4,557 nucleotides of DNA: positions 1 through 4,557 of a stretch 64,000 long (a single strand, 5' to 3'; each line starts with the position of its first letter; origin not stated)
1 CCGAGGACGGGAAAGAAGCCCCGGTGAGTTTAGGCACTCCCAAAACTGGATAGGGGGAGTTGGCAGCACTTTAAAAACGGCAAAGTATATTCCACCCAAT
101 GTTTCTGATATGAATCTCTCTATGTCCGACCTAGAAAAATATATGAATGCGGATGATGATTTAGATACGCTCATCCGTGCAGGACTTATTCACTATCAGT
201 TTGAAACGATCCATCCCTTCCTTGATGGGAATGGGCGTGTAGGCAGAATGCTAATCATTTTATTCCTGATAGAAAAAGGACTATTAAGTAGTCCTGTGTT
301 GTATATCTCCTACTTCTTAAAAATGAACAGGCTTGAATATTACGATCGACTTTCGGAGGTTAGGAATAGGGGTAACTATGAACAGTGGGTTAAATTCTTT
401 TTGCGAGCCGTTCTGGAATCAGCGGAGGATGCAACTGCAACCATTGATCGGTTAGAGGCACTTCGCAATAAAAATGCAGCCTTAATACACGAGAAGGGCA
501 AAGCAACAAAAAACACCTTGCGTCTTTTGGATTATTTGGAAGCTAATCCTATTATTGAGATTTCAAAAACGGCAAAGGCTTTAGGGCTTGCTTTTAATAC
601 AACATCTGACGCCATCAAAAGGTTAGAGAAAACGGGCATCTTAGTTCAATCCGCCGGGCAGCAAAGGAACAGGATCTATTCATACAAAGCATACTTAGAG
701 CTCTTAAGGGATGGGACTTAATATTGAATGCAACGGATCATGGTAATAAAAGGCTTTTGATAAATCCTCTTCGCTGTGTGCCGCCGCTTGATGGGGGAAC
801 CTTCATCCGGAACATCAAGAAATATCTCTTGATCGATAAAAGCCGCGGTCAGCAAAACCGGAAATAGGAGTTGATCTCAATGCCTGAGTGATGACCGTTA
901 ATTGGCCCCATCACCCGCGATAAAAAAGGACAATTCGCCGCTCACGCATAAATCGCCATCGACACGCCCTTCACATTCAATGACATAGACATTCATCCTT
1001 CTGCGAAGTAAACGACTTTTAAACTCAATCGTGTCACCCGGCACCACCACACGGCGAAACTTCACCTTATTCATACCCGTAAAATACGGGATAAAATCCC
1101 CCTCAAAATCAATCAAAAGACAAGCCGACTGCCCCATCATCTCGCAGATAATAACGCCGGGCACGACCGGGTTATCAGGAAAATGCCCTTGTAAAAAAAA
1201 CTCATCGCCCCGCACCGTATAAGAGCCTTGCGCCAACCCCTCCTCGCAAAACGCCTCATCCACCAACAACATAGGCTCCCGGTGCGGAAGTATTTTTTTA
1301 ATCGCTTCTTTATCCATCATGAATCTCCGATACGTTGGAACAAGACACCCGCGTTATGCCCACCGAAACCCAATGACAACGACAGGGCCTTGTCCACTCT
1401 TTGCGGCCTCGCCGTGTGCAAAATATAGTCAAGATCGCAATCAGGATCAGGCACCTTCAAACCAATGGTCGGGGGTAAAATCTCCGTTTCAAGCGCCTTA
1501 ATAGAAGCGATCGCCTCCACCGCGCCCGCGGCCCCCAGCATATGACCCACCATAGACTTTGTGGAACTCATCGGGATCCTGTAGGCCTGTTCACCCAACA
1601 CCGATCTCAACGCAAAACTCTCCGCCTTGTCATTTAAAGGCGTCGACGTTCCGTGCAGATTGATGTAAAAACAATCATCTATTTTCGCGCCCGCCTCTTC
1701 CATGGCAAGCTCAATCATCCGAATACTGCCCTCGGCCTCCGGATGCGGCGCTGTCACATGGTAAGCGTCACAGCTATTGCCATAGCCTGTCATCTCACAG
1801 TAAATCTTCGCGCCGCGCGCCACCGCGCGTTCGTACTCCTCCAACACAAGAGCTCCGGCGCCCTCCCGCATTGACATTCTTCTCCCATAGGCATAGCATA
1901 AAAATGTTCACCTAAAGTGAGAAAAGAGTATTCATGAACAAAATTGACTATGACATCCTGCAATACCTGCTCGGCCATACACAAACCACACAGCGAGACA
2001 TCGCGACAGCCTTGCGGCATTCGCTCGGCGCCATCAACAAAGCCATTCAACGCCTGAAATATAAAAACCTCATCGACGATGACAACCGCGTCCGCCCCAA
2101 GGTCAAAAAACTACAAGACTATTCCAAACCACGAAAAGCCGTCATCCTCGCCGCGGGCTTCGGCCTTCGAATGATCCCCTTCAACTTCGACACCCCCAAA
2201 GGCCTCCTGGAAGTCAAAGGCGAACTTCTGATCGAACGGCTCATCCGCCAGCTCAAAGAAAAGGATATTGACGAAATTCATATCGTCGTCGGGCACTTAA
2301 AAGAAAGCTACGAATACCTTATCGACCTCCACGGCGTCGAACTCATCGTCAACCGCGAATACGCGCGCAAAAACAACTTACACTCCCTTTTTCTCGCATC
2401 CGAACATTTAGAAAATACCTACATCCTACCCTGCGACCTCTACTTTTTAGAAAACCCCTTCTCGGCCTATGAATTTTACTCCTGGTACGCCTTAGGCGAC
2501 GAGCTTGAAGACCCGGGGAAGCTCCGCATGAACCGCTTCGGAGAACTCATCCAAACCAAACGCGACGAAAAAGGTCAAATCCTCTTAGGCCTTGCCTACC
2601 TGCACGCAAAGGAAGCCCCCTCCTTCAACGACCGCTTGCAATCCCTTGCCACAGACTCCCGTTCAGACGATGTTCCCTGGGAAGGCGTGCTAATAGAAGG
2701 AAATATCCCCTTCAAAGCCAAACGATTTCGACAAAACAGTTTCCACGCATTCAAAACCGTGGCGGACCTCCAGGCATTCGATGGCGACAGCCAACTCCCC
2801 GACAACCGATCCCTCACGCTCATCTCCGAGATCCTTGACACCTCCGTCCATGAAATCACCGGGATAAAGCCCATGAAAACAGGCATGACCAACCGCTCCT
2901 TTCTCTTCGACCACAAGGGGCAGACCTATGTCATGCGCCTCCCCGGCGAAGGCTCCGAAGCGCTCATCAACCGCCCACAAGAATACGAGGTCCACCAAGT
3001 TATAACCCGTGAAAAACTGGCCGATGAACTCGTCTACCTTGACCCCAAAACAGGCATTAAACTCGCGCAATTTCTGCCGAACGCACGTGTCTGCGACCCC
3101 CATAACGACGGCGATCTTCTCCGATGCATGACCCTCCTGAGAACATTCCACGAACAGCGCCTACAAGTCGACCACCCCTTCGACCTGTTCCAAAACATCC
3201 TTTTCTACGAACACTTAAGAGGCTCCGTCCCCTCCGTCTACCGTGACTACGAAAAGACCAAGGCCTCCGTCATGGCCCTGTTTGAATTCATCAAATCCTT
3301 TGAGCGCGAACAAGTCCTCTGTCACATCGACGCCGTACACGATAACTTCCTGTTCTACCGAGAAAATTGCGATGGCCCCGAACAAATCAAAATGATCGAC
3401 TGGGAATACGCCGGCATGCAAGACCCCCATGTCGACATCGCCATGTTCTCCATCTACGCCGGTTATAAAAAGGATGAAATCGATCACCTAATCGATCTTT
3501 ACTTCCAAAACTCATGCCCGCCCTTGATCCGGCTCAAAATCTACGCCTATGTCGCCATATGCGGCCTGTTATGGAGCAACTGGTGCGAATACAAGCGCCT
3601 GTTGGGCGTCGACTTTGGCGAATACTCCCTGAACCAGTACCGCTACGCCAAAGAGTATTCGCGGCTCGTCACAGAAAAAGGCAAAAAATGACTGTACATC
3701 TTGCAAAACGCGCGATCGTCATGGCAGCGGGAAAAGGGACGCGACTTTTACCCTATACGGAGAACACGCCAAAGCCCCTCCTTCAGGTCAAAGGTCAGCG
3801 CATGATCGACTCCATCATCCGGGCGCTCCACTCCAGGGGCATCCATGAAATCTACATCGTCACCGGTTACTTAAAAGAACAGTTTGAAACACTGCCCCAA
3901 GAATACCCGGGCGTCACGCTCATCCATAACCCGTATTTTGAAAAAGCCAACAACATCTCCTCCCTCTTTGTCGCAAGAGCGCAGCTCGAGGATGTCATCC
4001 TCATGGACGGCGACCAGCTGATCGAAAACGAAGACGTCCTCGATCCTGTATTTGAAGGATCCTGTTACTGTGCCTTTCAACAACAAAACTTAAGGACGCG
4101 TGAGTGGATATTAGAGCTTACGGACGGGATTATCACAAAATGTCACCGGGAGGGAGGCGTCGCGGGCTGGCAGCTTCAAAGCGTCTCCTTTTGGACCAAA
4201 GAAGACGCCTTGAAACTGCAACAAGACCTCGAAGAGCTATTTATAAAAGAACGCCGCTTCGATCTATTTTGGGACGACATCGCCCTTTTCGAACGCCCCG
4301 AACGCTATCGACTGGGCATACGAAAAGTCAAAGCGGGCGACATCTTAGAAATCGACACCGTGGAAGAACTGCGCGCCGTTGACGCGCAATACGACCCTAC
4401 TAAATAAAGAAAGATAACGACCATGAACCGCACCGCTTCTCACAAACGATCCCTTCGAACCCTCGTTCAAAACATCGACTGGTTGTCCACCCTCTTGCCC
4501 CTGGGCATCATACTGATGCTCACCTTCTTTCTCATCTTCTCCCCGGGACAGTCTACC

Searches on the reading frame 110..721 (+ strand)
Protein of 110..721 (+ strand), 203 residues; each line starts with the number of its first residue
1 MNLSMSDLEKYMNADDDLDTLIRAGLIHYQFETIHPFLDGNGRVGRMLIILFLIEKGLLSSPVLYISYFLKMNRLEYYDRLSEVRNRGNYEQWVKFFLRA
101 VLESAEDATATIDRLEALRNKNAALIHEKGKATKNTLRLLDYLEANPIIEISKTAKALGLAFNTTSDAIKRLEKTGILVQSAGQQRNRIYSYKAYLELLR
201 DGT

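Call 64: search_protein_families(library=pfam, proteins=[window:110-721:+], max_evalue=0.001)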
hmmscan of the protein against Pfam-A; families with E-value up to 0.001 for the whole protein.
window:110-721:+ (203 aa): 3 families
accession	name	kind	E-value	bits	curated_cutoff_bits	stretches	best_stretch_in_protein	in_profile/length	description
PF02661.23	Fic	-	1e-14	55.6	24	1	5-53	46-93/93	Fic/DOC family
PF13412.12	HTH_24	-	6e-07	29.4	21.9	1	134-178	3-47/48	Winged helix-turn-helix DNA-binding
PF25212.1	HVO_A0114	-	3.2e-05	24.1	27.6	0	133-189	21-77/84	HVO_A0114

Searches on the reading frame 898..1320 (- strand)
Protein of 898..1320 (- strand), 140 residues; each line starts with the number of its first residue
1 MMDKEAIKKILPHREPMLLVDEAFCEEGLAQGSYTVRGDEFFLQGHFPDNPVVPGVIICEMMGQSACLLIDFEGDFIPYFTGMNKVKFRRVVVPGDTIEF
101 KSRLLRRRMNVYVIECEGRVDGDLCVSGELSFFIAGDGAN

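Call 64: search_protein_families(library=pfam, proteins=[window:898-1320:-], max_evalue=0.001)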
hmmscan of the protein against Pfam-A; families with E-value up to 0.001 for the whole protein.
window:898-1320:- (140 aa): 1 family
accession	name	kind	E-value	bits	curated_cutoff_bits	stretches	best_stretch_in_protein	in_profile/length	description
PF07977.19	FabA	-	4.7e-18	65.6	23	1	11-127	1-136/138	FabA-like domain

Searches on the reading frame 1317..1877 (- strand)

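Call 64: search_protein_families(library=pfam, proteins=[window:1317-1877:-], max_evalue=0.001)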
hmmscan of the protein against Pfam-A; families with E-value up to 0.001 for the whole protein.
window:1317-1877:- (186 aa): 1 family
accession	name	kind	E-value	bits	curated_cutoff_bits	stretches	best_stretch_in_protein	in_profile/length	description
PF02801.28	Ketoacyl-synt_C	-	3.8e-33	114.5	20.8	1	26-140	1-118/119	Beta-ketoacyl synthase, C-terminal domain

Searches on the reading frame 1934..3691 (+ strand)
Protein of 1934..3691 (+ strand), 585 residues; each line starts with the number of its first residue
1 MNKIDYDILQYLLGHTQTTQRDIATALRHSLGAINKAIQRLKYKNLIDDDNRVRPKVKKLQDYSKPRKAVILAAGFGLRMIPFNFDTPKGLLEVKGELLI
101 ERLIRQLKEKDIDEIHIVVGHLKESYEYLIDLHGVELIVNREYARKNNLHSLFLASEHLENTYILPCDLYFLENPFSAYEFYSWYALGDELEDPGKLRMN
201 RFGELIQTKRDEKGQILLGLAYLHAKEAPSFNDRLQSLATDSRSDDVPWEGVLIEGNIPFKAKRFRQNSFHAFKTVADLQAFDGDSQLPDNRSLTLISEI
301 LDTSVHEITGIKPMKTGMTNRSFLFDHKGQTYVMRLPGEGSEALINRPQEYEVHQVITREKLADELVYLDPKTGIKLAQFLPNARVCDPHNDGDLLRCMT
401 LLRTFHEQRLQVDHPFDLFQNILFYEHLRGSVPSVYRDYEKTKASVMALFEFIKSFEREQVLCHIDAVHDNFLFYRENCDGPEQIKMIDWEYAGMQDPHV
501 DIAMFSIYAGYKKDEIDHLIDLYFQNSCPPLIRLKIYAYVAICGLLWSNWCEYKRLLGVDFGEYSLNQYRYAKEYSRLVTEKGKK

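Call 3: search_protein_families(library=pfam, proteins=[window:1934-3691:+], max_evalue=0.01)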
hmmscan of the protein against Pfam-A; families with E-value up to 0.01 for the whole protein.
window:1934-3691:+ (585 aa): 9 families
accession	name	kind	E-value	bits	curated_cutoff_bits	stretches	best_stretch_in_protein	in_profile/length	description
PF01633.27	Choline_kinase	-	7.5e-15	55.5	29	1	311-513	1-213/300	Choline/ethanolamine kinase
PF12804.13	NTP_transf_3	-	8e-15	55.8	27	1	69-174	1-101/160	MobA-like NTP transferase domain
PF01636.29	APH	-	2.6e-10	40.9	23.2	1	311-507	2-211/239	Phosphotransferase enzyme family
PF13412.12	HTH_24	-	7.4e-08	32.3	21.9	1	1-47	1-47/48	Winged helix-turn-helix DNA-binding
PF02958.26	EcKL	-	3e-07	30.5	22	1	447-526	204-284/294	Ecdysteroid kinase-like family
PF00483.29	NTP_transferase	-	2.2e-05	24.6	21.2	1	68-168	1-110/245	Nucleotidyl transferase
PF12802.13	MarR_2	-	0.00015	22.3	27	1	4-48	6-51/61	MarR family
PF01128.25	IspD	-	0.00086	19.6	27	1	69-129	3-62/221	2-C-methyl-D-erythritol 4-phosphate cytidylyltransferase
PF07914.17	DUF1679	-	0.0018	17.7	24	1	434-505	242-313/414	Uncharacterized oxidoreductase dhs-27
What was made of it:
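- Checked: Pfam gives HTH_24 + NTP_transf_3 + APH/Choline_kinase for A, B, C and for the intact gene D at 1934..3691 (call 3).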

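Call 4: search_protein_families(library=ncbifam, proteins=[window:1934-3691:+], max_evalue=0.01)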
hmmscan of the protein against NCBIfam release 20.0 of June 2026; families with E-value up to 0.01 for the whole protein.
window:1934-3691:+ (585 aa): 32 families (the best 25 are shown)
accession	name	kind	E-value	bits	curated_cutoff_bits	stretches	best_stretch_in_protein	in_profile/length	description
NF041256.1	GntI_guanitoxin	equivalog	1e-20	74.2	357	1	307-540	15-249/282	guanitoxin biosynthesis pre-guanitoxin N-oxide kinase GntI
TIGR02721.1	ycfN_thiK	equivalog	1.1e-14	54.2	299.45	1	315-526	5-204/256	thiamine kinase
NF041135.1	IPPtranDIPPsyn_Thcocales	equivalog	1.7e-13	50.4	580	1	68-166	2-98/419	bifunctional L-myo-inositol-1-phosphate cytidylyltransferase/CDP-L-myo-inositol myo-inositolphosphotransferase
TIGR03992.1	Arch_glmU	subfamily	2.7e-12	46.3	292.1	1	68-160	2-97/393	bifunctional sugar-1-phosphate nucleotidylyltransferase/acetyltransferase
NF041313.1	UDPGP_AglF_Halo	equivalog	3.4e-12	46.3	400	1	68-165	2-101/234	UTP--glucose-1-phosphate uridylyltransferase AglF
NF045665.1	NTPtran_DVU1551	equivalog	6.9e-12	45.1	315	1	68-168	2-100/359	DVU_1551 family NTP transferase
NF045761.1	NAMPUrTaseMurU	equivalog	3.9e-10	40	250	1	68-128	2-62/226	N-acetylmuramate alpha-1-phosphate uridylyltransferase MurU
TIGR01208.1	rmlA_long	equivalog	1.8e-07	30.4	320.25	1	68-130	1-64/353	glucose-1-phosphate thymidylyltransferase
TIGR03310.1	matur_MocA_YgfJ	equivalog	6.6e-07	29.5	186.45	1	69-145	2-74/188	molybdenum cofactor cytidylyltransferase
TIGR01099.1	galU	equivalog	1.4e-06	28.1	326.8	1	67-149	2-83/261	UTP--glucose-1-phosphate uridylyltransferase GalU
NF041173.1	Sug_nt_acttase_Thmprot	equivalog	1.4e-06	27.5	600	1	68-175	2-112/405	bifunctional sugar-1-phosphate nucleotidylyltransferase/acetyltransferase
TIGR01173.1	glmU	equivalog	2.9e-06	26.4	366.85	1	68-140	2-71/452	bifunctional UDP-N-acetylglucosamine diphosphorylase/glucosamine-1-phosphate N-acetyltransferase GlmU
NF010934.1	PRK14354.1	equivalog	3.6e-06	25.8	450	1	69-141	2-70/447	bifunctional UDP-N-acetylglucosamine diphosphorylase/glucosamine-1-phosphate N-acetyltransferase GlmU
NF010933.0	PRK14353.1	equivalog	8.8e-06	24.6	505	1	65-160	4-96/453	bifunctional UDP-N-acetylglucosamine diphosphorylase/glucosamine-1-phosphate N-acetyltransferase GlmU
NF045697.1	MurNAcPUrMurU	equivalog_domain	1.4e-05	24.6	370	1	70-119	1-50/229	N-acetylmuramate alpha-1-phosphate uridylyltransferase MurU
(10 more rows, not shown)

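Call 6: search_solved_structures(query=window:1934-3691:+, max_evalue=0.01, show_alignments=3)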
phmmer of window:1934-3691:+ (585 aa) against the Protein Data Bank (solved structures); distinct sequences matched with E-value up to 0.01: 18.
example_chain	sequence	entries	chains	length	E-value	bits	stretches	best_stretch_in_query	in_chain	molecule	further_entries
4r77_B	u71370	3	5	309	9.1e-29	103.4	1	305-572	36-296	Choline kinase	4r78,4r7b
1jyk_A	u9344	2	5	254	4.1e-26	94.6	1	68-251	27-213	CTP:phosphocholine Cytidylyltransferase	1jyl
3dxq_A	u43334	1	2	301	1.8e-20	76.1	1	317-551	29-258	choline/ethanolamine kinase family protein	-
6pd1_A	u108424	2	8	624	2e-07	32.9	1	67-170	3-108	Nucleotidyl transferase/aminotransferase, class V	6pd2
8hhd_A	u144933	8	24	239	2.9e-05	25.8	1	65-125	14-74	Nucleotidyl transferase | N-acetylmuramate alpha-1-phosphate uridylyltransferase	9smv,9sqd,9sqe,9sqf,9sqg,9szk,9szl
7o2n_A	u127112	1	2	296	4.7e-05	25.1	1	65-143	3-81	Probable UTP--glucose-1-phosphate uridylyltransferase YngB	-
7b1r_A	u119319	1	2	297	4.8e-05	25.1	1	65-143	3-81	Probable UTP--glucose-1-phosphate uridylyltransferase YngB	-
2xme_A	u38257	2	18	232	0.00029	22.5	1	65-168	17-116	CTP-INOSITOL-1-PHOSPHATE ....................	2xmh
4y7t_A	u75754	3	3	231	0.00049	21.7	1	68-120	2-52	Nucleotidyl transferase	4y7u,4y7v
9dqf_A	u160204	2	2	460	0.00071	21.2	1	65-161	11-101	Bifunctional protein GlmU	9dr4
4jd0_A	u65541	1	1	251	0.00096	20.8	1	66-183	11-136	Nucleotidyl transferase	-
4mnd_A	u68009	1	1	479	0.001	20.7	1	65-168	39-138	CTP L-myo-inositol-1-phosphate cytidylyltransferase/CDP-L-myo-inositol myo-inositolphospho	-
8x7s_B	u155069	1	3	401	0.0011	20.5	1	67-138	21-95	UTP--glucose-1-phosphate uridylyltransferase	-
8f73_A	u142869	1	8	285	0.0025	19.4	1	67-132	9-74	UTP--glucose-1-phosphate uridylyltransferase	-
4d48_A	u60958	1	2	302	0.0031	19.1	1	64-132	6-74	GLUCOSE-1-PHOSPHATE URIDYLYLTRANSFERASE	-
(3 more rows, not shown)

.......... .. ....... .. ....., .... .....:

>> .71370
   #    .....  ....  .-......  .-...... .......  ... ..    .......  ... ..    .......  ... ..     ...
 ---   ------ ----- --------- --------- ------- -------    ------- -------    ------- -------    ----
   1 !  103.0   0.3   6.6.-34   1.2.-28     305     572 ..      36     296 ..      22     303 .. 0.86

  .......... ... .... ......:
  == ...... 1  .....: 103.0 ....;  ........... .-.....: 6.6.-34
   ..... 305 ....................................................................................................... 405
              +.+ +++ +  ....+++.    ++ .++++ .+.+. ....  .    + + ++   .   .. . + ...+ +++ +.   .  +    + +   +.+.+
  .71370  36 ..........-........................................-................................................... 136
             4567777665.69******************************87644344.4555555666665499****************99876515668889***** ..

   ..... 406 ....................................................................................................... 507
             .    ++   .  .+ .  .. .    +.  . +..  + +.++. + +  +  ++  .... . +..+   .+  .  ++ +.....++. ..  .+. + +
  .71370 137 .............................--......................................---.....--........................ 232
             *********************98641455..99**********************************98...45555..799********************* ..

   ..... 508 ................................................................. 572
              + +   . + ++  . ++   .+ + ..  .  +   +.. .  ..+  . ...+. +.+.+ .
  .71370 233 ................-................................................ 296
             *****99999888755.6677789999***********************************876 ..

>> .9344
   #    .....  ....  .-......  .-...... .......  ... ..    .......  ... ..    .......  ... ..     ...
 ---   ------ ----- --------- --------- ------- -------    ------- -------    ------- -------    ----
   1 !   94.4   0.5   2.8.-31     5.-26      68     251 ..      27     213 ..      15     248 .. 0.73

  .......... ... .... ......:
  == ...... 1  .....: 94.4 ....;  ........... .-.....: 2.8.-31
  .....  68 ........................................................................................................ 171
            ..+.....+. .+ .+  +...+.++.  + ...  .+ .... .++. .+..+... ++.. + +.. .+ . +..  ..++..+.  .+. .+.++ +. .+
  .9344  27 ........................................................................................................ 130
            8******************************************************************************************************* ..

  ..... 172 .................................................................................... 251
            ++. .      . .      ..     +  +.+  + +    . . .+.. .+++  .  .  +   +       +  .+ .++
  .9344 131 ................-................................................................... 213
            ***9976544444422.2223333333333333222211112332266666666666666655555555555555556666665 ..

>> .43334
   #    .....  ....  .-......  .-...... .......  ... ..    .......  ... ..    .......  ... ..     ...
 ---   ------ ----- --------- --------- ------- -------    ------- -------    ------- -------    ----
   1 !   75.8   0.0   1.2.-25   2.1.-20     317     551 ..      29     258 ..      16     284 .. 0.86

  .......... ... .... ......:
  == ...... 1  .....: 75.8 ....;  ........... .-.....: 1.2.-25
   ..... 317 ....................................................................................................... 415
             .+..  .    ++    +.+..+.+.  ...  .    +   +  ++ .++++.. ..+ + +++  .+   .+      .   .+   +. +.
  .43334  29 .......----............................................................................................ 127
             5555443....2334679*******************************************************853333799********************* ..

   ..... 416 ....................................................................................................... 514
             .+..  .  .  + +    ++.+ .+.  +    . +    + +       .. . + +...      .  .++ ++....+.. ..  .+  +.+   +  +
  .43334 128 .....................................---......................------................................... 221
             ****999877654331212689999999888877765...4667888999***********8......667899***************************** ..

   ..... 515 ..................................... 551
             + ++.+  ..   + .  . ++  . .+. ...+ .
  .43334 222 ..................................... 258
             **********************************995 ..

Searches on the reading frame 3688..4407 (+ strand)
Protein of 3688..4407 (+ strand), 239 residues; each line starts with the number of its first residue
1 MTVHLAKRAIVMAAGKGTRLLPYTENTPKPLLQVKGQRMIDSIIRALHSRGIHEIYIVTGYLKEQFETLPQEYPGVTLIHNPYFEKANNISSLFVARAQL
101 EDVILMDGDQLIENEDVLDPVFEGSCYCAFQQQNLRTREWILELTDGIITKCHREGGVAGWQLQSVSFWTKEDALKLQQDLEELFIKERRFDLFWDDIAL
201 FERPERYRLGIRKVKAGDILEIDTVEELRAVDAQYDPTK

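Call 3: search_protein_families(library=pfam, proteins=[window:3688-4407:+], max_evalue=0.01)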
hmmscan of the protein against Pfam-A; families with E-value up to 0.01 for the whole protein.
window:3688-4407:+ (239 aa): 3 families
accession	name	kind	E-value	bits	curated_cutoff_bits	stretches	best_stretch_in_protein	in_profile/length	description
PF00483.29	NTP_transferase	-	7.9e-12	45.7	21.2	1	9-72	2-67/245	Nucleotidyl transferase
PF12804.13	NTP_transf_3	-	1e-11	45.8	27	1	9-117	1-103/160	MobA-like NTP transferase domain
PF01128.25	IspD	-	3.9e-05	24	27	1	9-81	3-73/221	2-C-methyl-D-erythritol 4-phosphate cytidylyltransferase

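Call 4: search_protein_families(library=ncbifam, proteins=[window:3688-4407:+], max_evalue=0.01)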
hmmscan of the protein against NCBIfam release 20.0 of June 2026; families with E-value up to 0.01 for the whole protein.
window:3688-4407:+ (239 aa): 39 families (the best 25 are shown)
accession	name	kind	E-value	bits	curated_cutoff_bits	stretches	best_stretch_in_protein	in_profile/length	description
NF041313.1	UDPGP_AglF_Halo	equivalog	1.2e-17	64.2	400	1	8-115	2-111/234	UTP--glucose-1-phosphate uridylyltransferase AglF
TIGR03992.1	Arch_glmU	subfamily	1.6e-17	63.5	292.1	1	8-119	2-116/393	bifunctional sugar-1-phosphate nucleotidylyltransferase/acetyltransferase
NF045761.1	NAMPUrTaseMurU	equivalog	1.1e-14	54.9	250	1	8-68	2-62/226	N-acetylmuramate alpha-1-phosphate uridylyltransferase MurU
NF041135.1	IPPtranDIPPsyn_Thcocales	equivalog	1e-12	47.8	580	1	8-115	2-107/419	bifunctional L-myo-inositol-1-phosphate cytidylyltransferase/CDP-L-myo-inositol myo-inositolphosphotransferase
NF045665.1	NTPtran_DVU1551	equivalog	1.4e-10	40.8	315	1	8-100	2-87/359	DVU_1551 family NTP transferase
TIGR01208.1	rmlA_long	equivalog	7.5e-10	38.2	320.25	1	8-113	1-111/353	glucose-1-phosphate thymidylyltransferase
NF041173.1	Sug_nt_acttase_Thmprot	equivalog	1.5e-09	37.3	600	1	8-120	2-116/405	bifunctional sugar-1-phosphate nucleotidylyltransferase/acetyltransferase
NF052502.1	man1P_GTase_Rv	exception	2.6e-09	36.4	440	1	9-68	3-62/352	mannose-1-phosphate guanylyltransferase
TIGR01099.1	galU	equivalog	9.3e-09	35.2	326.8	1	7-66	2-61/261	UTP--glucose-1-phosphate uridylyltransferase GalU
NF045495.1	AdoCbiPCobY_Meth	equivalog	1.3e-08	34.6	250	1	9-60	3-51/195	adenosylcobinamide-phosphate guanylyltransferase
TIGR03310.1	matur_MocA_YgfJ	equivalog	9.5e-08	32.2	186.45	1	9-121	2-111/188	molybdenum cofactor cytidylyltransferase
TIGR00454.1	TIGR00454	hypoth_equivalog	9.9e-08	32.1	174.7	1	9-60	3-50/183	TIGR00454 family protein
TIGR01173.1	glmU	equivalog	2.3e-07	30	366.85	1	8-110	2-102/452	bifunctional UDP-N-acetylglucosamine diphosphorylase/glucosamine-1-phosphate N-acetyltransferase GlmU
TIGR02091.1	glgC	equivalog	3.9e-07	29.5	424.9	1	9-66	3-61/364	glucose-1-phosphate adenylyltransferase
NF010934.1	PRK14354.1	equivalog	4.3e-07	28.8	450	1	9-68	2-58/447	bifunctional UDP-N-acetylglucosamine diphosphorylase/glucosamine-1-phosphate N-acetyltransferase GlmU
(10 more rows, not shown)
